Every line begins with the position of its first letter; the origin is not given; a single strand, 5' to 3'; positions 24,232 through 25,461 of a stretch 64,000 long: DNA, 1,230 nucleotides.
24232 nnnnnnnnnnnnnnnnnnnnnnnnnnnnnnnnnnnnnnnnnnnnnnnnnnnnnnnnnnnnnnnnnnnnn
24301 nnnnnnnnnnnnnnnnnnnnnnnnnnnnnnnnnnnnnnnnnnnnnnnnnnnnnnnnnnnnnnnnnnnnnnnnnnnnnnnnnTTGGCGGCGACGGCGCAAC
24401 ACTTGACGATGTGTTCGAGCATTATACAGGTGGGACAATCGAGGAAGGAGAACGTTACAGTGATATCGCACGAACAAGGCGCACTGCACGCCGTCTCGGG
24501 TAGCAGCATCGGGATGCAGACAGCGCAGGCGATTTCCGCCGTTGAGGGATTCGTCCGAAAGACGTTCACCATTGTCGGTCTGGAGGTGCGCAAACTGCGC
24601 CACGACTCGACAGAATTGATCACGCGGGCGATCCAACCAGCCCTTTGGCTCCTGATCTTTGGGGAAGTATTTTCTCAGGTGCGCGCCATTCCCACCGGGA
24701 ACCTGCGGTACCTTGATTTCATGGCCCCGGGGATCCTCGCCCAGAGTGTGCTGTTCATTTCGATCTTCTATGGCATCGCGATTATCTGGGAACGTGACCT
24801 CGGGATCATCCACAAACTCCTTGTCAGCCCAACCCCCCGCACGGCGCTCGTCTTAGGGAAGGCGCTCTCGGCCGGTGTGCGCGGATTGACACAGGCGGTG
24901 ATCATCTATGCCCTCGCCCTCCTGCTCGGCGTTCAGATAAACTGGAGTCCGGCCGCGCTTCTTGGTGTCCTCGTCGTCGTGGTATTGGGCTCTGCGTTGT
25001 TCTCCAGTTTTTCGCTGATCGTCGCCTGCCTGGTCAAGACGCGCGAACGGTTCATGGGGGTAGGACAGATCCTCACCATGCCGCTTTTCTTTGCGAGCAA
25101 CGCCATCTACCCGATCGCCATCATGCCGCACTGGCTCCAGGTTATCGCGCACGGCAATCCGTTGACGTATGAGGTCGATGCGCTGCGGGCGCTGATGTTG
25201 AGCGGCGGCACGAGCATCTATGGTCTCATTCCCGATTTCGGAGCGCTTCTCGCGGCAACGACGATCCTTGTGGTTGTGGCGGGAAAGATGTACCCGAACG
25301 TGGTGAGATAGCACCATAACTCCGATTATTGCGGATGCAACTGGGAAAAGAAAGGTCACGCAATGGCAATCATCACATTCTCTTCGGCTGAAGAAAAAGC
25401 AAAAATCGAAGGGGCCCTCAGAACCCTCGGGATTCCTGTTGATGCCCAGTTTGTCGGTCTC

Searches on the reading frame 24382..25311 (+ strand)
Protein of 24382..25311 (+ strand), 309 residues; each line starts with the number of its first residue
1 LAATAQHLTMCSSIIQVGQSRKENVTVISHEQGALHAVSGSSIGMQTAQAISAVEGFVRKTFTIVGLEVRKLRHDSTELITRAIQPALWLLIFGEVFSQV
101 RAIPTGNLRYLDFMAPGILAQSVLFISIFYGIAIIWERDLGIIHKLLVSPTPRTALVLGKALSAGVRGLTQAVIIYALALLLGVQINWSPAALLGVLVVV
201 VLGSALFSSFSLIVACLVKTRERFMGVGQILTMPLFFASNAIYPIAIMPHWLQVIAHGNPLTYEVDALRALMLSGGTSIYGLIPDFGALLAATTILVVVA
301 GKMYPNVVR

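Call 27: search_protein_families(library=pfam, proteins=[window:24382-25311:+], max_evalue=0.00001)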
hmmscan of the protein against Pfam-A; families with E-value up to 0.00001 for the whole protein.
window:24382-25311:+ (309 aa): 3 families
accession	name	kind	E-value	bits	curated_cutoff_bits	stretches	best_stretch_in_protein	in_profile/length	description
PF01061.29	ABC2_membrane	-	1.4e-38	133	26.9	1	63-273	5-211/211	ABC-2 type transporter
PF12698.13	ABC2_membrane_3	-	1.7e-24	87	31.6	1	104-300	154-345/347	ABC-2 family transporter protein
PF12679.13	ABC2_membrane_2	-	5.8e-06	26.2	27.2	1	127-246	82-207/283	ABC-2 family transporter protein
